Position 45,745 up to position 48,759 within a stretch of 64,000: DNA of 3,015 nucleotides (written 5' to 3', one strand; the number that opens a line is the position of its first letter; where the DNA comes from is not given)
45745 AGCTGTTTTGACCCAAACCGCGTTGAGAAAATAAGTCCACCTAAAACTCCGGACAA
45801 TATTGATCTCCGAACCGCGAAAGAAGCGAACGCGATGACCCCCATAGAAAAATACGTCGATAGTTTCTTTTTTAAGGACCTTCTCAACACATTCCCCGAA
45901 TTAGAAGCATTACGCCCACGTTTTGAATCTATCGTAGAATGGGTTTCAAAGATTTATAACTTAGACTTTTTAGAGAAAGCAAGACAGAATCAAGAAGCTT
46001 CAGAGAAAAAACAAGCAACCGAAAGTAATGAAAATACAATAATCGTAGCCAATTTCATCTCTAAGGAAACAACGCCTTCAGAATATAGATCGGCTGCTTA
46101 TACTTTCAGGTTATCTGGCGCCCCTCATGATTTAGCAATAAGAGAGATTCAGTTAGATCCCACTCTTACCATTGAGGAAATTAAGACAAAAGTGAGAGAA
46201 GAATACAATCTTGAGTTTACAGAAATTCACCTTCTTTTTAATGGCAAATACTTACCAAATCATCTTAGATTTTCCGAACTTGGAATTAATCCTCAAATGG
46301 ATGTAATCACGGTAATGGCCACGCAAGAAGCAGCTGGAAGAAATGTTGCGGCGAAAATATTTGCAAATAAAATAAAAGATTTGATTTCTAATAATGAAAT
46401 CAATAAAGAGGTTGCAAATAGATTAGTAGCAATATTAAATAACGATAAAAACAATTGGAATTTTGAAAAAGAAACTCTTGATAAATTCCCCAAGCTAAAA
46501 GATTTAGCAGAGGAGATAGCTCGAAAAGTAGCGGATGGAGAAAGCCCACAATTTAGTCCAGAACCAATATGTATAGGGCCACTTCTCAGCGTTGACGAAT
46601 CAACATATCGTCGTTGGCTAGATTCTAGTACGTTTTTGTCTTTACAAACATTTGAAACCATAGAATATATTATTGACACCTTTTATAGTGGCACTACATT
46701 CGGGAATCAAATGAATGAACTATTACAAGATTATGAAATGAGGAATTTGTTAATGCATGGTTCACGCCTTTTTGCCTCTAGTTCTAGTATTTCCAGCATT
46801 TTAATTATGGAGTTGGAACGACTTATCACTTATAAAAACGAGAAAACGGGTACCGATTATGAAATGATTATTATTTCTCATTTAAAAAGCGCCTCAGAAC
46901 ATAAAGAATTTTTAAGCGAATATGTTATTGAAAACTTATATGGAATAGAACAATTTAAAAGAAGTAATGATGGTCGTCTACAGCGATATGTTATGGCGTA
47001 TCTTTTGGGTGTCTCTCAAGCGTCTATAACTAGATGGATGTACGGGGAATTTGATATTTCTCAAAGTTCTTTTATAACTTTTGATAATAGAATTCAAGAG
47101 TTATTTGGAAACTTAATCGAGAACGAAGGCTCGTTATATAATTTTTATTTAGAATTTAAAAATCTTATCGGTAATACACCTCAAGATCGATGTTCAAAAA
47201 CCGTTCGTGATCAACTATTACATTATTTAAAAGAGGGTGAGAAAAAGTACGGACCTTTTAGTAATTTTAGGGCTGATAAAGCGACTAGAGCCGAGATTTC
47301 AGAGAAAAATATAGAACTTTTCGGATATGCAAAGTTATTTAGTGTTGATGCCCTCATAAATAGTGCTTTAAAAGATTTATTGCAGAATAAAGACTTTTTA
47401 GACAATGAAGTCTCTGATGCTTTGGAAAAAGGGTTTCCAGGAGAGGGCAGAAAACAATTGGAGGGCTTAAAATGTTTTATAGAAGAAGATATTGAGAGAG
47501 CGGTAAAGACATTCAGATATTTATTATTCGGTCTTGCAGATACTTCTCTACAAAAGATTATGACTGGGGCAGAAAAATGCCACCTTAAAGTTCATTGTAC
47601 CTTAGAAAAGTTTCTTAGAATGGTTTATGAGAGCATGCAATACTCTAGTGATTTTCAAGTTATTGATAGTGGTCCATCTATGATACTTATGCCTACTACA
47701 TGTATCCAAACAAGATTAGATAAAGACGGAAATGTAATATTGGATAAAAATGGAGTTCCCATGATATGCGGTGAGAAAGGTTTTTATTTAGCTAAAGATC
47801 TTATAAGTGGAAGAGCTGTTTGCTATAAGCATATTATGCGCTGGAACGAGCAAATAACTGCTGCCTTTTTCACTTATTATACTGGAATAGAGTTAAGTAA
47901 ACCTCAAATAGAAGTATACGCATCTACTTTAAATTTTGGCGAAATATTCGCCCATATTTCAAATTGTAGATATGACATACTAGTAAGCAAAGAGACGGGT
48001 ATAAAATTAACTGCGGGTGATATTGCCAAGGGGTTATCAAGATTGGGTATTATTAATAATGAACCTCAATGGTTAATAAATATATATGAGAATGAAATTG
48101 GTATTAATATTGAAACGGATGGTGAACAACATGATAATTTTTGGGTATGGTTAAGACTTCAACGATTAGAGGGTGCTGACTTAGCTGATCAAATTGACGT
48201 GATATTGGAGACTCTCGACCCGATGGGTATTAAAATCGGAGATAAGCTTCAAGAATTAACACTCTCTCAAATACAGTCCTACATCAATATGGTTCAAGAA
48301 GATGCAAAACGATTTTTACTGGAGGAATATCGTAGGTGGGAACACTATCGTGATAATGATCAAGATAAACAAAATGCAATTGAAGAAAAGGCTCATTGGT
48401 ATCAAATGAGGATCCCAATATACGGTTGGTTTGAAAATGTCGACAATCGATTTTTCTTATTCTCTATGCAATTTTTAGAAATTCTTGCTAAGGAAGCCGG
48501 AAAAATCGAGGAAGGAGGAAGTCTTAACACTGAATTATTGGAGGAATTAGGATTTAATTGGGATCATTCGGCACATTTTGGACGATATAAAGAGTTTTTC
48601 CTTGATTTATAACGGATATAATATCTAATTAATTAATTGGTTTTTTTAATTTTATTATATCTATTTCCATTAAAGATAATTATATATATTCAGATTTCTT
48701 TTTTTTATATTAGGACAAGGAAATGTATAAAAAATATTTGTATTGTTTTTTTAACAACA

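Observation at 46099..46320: A ubiquitin-like beta-grasp domain embedded in the tail of the giant protein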

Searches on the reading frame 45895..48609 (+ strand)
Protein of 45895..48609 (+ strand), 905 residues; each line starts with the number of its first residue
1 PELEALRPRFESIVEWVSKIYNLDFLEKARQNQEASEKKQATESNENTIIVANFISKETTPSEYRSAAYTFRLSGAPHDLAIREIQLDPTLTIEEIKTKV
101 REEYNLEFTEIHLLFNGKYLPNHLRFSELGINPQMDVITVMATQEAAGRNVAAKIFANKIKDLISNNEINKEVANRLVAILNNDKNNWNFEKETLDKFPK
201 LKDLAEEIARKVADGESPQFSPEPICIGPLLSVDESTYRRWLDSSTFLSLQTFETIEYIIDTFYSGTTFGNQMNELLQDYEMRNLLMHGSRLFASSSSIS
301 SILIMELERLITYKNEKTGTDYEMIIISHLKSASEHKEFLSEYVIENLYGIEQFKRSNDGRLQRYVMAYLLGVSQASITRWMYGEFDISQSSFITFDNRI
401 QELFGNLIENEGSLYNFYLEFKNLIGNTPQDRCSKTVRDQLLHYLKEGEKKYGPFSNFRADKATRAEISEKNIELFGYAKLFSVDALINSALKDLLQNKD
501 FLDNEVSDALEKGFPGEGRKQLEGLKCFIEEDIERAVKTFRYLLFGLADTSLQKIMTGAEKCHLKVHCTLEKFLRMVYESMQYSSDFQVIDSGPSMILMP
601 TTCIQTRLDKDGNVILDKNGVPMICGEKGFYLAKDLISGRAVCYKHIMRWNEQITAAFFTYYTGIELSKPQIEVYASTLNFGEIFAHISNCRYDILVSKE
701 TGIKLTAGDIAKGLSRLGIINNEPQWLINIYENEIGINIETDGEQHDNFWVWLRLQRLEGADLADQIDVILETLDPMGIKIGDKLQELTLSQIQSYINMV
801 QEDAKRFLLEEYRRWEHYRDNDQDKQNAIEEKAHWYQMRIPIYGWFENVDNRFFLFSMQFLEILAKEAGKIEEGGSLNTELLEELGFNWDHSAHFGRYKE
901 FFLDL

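Call 15: find_homologous_proteins(query=window:45895-48609:+, max_evalue=0.001)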
Query window:45895-48609:+ (905 aa): 1 proteins with E <= 0.001 among 8000 candidates.
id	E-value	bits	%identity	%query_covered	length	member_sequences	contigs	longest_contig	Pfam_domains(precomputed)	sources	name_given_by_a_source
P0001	3.8e-183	629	43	98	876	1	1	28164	PF00240.30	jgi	jgi:transcriptional regulator with XRE-family HTH domain/predicted transcriptional regulator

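Call 16: find_encoding_contigs(protein=P0001, flank=10000)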
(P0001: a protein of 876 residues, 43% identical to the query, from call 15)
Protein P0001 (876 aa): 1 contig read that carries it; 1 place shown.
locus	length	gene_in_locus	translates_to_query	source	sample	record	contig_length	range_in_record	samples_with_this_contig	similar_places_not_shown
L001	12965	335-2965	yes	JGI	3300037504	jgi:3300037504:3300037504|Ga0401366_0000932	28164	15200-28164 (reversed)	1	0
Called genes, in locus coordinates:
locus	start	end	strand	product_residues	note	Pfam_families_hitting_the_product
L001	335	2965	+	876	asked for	PF00240:ubiquitin (weak)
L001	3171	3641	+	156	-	-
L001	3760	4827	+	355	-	-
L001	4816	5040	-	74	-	-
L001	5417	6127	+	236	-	PF00702:Hydrolase, PF13344:Hydrolase_6 (faint), PF13419:HAD_2, PF13242:Hydrolase_like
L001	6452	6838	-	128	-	PF01092:Ribosomal_S6e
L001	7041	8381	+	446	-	PF02310:B12-binding, PF04055:Radical_SAM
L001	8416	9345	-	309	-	PF02558:ApbA, PF08546:ApbA_C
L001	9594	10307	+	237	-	PF01987:AIM24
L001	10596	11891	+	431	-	PF08714:Fae, PF00215:OMPdecase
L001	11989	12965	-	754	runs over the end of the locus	PF01442:Apolipoprotein (faint)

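Call 31: search_protein_representatives(alignment_id=A1)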
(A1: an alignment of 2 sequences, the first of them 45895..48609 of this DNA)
Query: 2 sequences, 935 profile positions. Proteins with E-value up to 0.001 (for the whole library): 118; up to 1e-10: 54; up to 1e-30: 4. The best 118 are listed.
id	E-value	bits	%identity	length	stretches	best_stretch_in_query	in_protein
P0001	0.0e+00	1747.1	-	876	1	14-935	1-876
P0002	2.1e-106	373.2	-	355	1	586-927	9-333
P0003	6.4e-36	139.9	-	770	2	1-167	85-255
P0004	8.7e-35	136.1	-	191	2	68-165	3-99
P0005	1.6e-27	112.1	-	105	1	67-146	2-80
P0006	3.7e-25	104.3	-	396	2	64-145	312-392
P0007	1.7e-24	102.0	-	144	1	768-896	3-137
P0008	8.9e-23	96.4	-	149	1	66-149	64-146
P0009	3.4e-22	94.4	-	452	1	57-150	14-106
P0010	3.9e-22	94.3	-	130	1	45-155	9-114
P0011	4.7e-22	94.0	-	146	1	67-151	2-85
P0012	7.1e-22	93.4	-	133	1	57-151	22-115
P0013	3.6e-21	91.1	-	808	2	187-710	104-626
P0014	2.9e-20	88.1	-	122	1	62-151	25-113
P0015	4.5e-20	87.4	-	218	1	49-153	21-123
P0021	1.4e-17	79.1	-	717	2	153-672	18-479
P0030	1.1e-14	69.7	-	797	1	69-149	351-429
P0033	3.0e-14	68.2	-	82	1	70-148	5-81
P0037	6.2e-14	67.1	-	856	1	64-149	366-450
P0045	2.1e-12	62.0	-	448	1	66-153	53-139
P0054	4.5e-11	57.7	-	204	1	64-144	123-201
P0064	2.0e-09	52.2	-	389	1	68-170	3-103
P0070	1.9e-08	48.9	-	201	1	65-176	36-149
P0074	3.3e-08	48.2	-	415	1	67-150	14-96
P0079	5.9e-07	44.0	-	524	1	55-150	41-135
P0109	3.7e-04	34.8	-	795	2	633-883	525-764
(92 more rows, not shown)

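Call 52: search_protein_families(library=pfam, proteins=[P0013, P0021, P0002, P0074, P0003, P0030, P0037, P0045, P0009, P0054], max_evalue=0.1)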
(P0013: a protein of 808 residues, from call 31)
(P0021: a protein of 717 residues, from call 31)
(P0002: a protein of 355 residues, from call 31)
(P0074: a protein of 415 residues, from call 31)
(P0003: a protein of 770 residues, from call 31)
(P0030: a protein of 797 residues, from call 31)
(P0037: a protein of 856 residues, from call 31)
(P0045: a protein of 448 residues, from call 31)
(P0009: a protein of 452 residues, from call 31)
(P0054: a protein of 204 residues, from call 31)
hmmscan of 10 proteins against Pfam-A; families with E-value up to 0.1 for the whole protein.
P0013 (808 aa): 2 families
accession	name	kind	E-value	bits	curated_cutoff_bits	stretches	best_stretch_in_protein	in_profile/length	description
PF14311.12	DUF4379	-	0.033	14.8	24.5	1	541-567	29-55/56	Probable Treble clef zinc finger domain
PF09723.15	Zn_ribbon_8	-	0.091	13.2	34.4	0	539-572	5-39/41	Zinc ribbon domain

P0021 (717 aa): 2 families
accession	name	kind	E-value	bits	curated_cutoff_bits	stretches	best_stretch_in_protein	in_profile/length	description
PF01155.25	HypA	-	0.022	15.2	28.9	0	434-480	66-107/112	Hydrogenase/urease nickel incorporation, metallochaperone, hypA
PF09723.15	Zn_ribbon_8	-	0.027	14.9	34.4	1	439-473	6-40/41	Zinc ribbon domain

P0002 (355 aa): 0 families

P0074 (415 aa): 2 families
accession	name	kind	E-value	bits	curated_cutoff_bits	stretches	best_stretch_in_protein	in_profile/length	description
PF00240.29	ubiquitin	-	0.021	15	25.4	1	38-92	18-71/72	Ubiquitin family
PF14447.12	Prok-RING_4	-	0.064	13.6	27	0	212-239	14-40/46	Prokaryotic RING finger family 4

P0003 (770 aa): 2 families
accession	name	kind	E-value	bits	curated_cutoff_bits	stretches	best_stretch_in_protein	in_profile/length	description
PF00240.29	ubiquitin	-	0.0016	18.6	25.4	1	168-227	12-70/72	Ubiquitin family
PF09053.15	CagZ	-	0.068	13.2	25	0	624-665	41-82/199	CagZ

P0030 (797 aa): 2 families
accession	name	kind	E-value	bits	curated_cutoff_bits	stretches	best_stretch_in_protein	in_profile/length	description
PF00240.29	ubiquitin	-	2.4e-06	27.6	25.4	1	367-427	13-71/72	Ubiquitin family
PF10302.15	Dsc3_N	-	0.083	13.9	25.4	0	351-418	5-70/102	DSC E3 ubiquitin ligase complex subunit 3, ubiquitin-like domain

P0037 (856 aa): 1 family
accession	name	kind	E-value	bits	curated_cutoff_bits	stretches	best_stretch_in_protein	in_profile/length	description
PF00240.29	ubiquitin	-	0.00014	22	25.4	1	386-447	12-71/72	Ubiquitin family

P0045 (448 aa): 2 families
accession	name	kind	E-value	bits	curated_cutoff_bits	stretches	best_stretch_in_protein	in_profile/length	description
PF00240.29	ubiquitin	-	0.0059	16.8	25.4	1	73-132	14-71/72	Ubiquitin family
PF01471.23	PG_binding_1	-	0.077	13.6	23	0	72-95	22-45/57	Putative peptidoglycan binding domain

P0009 (452 aa): 2 families
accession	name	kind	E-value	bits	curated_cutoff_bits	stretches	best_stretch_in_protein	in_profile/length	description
PF00240.29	ubiquitin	-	1.3e-05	25.3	25.4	1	37-101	9-70/72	Ubiquitin family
PF24063.1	DUF7363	-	0.0034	18.4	28.3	1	314-371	42-99/107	Domain of unknown function (DUF7363)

P0054 (204 aa): 5 families
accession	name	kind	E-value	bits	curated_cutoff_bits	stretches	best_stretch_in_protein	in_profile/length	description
PF00240.29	ubiquitin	-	2.2e-07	31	25.4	1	144-202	13-70/72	Ubiquitin family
PF11976.14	Rad60-SLD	-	0.00026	21.2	23.8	1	144-200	15-71/72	Ubiquitin-2 like Rad60 SUMO-like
PF00179.31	UQ_con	-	0.0053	16.8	27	1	41-95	46-105/140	Ubiquitin-conjugating enzyme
PF11470.14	TUG-UBL1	-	0.012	16.1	23.3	1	142-183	8-49/65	TUG ubiquitin-like domain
PF10302.15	Dsc3_N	-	0.057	14.4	25.4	1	142-190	17-65/102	DSC E3 ubiquitin ligase complex subunit 3, ubiquitin-like domain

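Call 58: find_encoding_contigs(protein=P0003, flank=10000, max_places=3)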
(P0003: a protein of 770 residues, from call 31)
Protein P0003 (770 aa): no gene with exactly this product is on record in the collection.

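Call 66: find_related_loci(query=A1, collection=viral_contigs, flank=10000)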
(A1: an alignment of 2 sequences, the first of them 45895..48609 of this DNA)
Query A1 (905 aa) in viral_contigs; peptide patterns used: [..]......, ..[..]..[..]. (x = any residue, [..] = any of these).
480 stretches matched a pattern, but none encodes a relative of the query by tblastn (E <= 1e-3).

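Call 83: search_protein_families(library=ncbifam, proteins=[P0033, P0005, window:45895-48609:+, P0013, P0045, P0064, P0079, P0070], max_evalue=0.1)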
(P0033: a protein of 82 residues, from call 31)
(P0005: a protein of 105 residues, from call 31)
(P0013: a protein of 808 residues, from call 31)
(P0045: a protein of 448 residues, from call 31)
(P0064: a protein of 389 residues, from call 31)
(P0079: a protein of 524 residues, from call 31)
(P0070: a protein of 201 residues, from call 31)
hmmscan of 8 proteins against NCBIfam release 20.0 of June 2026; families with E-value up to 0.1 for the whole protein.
P0033 (82 aa): 1 family
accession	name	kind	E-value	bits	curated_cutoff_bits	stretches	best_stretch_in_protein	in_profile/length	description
TIGR00601.1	rad23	equivalog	6.2e-07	29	207.3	1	19-80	14-77/381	UV excision repair protein Rad23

P0005 (105 aa): 1 family
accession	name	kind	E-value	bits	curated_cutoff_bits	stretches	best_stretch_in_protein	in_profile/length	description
TIGR00601.1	rad23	equivalog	1.5e-06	27.7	207.3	1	20-82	15-78/381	UV excision repair protein Rad23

window:45895-48609:+ (905 aa): 1 family
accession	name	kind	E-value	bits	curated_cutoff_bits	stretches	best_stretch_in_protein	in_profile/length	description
TIGR00601.1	rad23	equivalog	0.00031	20.1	207.3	1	84-150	14-82/381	UV excision repair protein Rad23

P0013 (808 aa): 1 family
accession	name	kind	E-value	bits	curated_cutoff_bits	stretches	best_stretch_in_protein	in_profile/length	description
TIGR02605.1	CxxC_CxxC_SSSS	subfamily_domain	0.073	13.2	31.3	0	539-575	5-42/52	FmdB family zinc ribbon protein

P0045 (448 aa): 0 families

P0064 (389 aa): 1 family
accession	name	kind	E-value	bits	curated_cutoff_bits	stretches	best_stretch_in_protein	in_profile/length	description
NF041444.1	SASP_CD1290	equivalog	0.029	14.3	50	0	25-44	4-23/61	CD1290 family small acid-soluble spore protein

P0079 (524 aa): 0 families

P0070 (201 aa): 3 families
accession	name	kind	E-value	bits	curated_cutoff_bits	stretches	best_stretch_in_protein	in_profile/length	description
NF038136.1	rSAM_Rv_intein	exception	0.0018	17.2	700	1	123-151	76-104/574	intein-containing Rv2578c family radical SAM protein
TIGR01445.1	intein_Nterm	domain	0.0035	18.3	24.5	1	123-148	1-26/83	intein N-terminal splicing region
NF038294.1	lipo_LIC11966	exception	0.076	12.9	200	0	23-65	71-113/158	LIC11966 family lipoprotein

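Call 84: search_protein_families(library=padloc, proteins=[P0033, window:45895-48609:+, P0013, P0045, P0064, P0079, P0074, P0109], max_evalue=0.1)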
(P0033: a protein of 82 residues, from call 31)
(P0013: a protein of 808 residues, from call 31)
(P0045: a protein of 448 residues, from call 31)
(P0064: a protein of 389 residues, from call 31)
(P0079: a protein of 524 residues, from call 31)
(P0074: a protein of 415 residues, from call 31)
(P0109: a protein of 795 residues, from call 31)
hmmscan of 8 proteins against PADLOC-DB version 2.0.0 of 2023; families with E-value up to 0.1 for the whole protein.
P0033 (82 aa): 0 families

window:45895-48609:+ (905 aa): 0 families

P0013 (808 aa): 0 families

P0045 (448 aa): 0 families

P0064 (389 aa): 0 families

P0079 (524 aa): 0 families

P0074 (415 aa): 1 family
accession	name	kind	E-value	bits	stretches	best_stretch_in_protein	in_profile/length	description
PDLC01798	CARF1--CARF_HEPN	-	0.035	11.1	1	132-209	150-227/396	-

P0109 (795 aa): 0 families

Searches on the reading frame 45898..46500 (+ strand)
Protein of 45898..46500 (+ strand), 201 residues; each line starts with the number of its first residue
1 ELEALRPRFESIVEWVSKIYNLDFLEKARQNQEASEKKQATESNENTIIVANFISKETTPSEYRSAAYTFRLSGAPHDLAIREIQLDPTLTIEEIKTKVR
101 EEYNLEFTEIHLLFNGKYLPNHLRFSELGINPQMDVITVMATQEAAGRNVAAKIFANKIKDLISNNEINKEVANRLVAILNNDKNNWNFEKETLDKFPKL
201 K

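Call 7: search_protein_families(library=pfam, proteins=[window:45898-46500:+], max_evalue=1)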
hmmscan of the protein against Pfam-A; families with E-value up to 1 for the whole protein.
window:45898-46500:+ (201 aa): 5 families
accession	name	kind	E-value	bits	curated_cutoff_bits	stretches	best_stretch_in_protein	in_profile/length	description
PF00240.29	ubiquitin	-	1.2e-08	35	25.4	1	84-143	13-71/72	Ubiquitin family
PF07904.18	Eaf7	-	0.00025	21.8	22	1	7-44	43-80/97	Chromatin modification-related protein EAF7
PF11976.14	Rad60-SLD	-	0.0014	18.9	23.8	1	84-140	15-71/72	Ubiquitin-2 like Rad60 SUMO-like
PF18037.7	Ubiquitin_5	-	0.0079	16.9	23.2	1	90-139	42-91/98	Ubiquitin-like domain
PF15429.11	DUF4628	-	0.081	13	26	0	165-200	79-114/269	Domain of unknown function (DUF4628)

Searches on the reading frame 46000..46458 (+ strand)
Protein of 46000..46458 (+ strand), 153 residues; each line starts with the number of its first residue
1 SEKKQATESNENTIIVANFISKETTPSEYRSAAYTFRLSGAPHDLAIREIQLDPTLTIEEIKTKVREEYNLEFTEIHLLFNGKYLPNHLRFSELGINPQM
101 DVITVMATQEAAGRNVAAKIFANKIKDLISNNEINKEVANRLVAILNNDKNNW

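Call 7: search_protein_families(library=pfam, proteins=[window:46000-46400:+], max_evalue=1)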
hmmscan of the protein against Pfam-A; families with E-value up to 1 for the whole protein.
window:46000-46400:+ (133 aa): 5 families
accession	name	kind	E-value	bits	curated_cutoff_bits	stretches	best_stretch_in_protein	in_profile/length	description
PF00240.29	ubiquitin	-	5.7e-09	36.1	25.4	1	50-109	13-71/72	Ubiquitin family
PF11976.14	Rad60-SLD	-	0.00074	19.7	23.8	1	49-106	14-71/72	Ubiquitin-2 like Rad60 SUMO-like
PF18037.7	Ubiquitin_5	-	0.0055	17.4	23.2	1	51-105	39-91/98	Ubiquitin-like domain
PF10302.15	Dsc3_N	-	0.014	16.4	25.4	1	35-110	4-80/102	DSC E3 ubiquitin ligase complex subunit 3, ubiquitin-like domain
PF18747.7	HMUD2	-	0.16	11.6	25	1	51-115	29-90/298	5-hmdU DNA kinase 2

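Call 32: predict_structure(alignment_id=A2)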
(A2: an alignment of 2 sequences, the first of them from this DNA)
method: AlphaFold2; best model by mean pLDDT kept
length: 134 residues; sequences in the alignment: 2
mean_pLDDT: 56.5   pTM: 0.42
mean pLDDT of the five models: 56.5, 55.2, 53.8, 50.7, 44.9
residues with pLDDT >= 90: 0; 70-90: 24; 50-70: 69; < 50: 41
segments of 3 or more residues with pLDDT < 50: 1-15, 79-95, 131-134
pLDDT, mean of each block of 10 residues (from residue 1): 35 45 49 69 74 61 68 58 40 49 64 67 60 46
secondary structure, 60 per line:
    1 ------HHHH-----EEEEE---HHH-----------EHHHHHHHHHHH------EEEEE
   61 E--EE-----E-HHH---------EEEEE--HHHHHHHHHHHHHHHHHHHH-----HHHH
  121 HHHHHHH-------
elements in order: H7-10 E16-20 H39-49 E56-61 E85-89 H92-111 H117-127
